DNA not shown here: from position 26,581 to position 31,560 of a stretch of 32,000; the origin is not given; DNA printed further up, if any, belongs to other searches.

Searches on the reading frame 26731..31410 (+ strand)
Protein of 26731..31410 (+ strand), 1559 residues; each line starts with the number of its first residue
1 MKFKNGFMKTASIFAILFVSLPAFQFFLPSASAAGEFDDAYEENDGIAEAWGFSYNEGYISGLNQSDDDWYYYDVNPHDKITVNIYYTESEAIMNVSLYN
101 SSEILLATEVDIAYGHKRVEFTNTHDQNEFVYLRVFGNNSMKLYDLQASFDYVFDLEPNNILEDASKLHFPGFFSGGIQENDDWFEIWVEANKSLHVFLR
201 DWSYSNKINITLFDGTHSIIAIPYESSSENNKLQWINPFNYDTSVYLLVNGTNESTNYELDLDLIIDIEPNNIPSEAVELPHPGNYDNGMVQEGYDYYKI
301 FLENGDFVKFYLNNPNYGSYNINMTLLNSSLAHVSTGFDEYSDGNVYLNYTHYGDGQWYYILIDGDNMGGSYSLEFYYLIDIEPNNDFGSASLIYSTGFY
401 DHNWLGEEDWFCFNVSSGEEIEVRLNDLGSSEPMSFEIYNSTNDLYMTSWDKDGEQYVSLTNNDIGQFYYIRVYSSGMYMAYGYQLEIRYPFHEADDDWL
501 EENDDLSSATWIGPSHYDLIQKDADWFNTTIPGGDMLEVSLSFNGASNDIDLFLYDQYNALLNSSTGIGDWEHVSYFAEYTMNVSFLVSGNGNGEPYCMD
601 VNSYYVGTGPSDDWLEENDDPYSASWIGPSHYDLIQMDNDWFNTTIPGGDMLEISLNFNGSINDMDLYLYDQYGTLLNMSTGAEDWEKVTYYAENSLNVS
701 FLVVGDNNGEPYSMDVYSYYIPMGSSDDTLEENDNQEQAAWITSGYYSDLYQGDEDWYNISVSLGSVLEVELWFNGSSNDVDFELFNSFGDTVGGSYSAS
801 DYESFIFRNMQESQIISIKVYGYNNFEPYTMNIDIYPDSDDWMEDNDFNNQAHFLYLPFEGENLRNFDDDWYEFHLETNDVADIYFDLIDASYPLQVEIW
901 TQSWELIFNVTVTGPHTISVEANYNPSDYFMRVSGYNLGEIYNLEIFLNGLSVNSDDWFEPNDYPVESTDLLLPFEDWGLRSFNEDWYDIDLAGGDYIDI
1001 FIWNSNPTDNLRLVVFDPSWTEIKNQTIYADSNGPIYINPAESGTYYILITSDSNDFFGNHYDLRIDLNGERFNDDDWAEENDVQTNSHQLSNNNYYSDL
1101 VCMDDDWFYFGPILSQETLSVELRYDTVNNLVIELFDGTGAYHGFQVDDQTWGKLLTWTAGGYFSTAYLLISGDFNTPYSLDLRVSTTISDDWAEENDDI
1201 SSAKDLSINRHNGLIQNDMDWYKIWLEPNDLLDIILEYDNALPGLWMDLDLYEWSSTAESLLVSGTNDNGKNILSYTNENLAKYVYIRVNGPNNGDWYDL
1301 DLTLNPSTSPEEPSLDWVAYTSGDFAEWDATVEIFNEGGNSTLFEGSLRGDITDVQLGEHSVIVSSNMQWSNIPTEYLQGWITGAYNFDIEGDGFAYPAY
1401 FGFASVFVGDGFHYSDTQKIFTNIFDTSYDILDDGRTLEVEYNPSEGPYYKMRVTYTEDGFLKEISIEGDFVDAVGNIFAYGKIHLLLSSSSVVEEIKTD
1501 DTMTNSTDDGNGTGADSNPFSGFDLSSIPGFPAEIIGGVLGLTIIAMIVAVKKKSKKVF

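Call 8: search_protein_families(library=pfam, proteins=[window:26731-31410:+])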
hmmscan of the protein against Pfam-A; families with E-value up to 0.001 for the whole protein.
window:26731-31410:+ (1559 aa): 1 family
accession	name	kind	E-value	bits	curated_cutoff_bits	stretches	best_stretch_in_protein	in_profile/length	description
PF04151.21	PPC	-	1.7e-10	42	25.9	1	985-1051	2-69/70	Bacterial pre-peptidase C-terminal domain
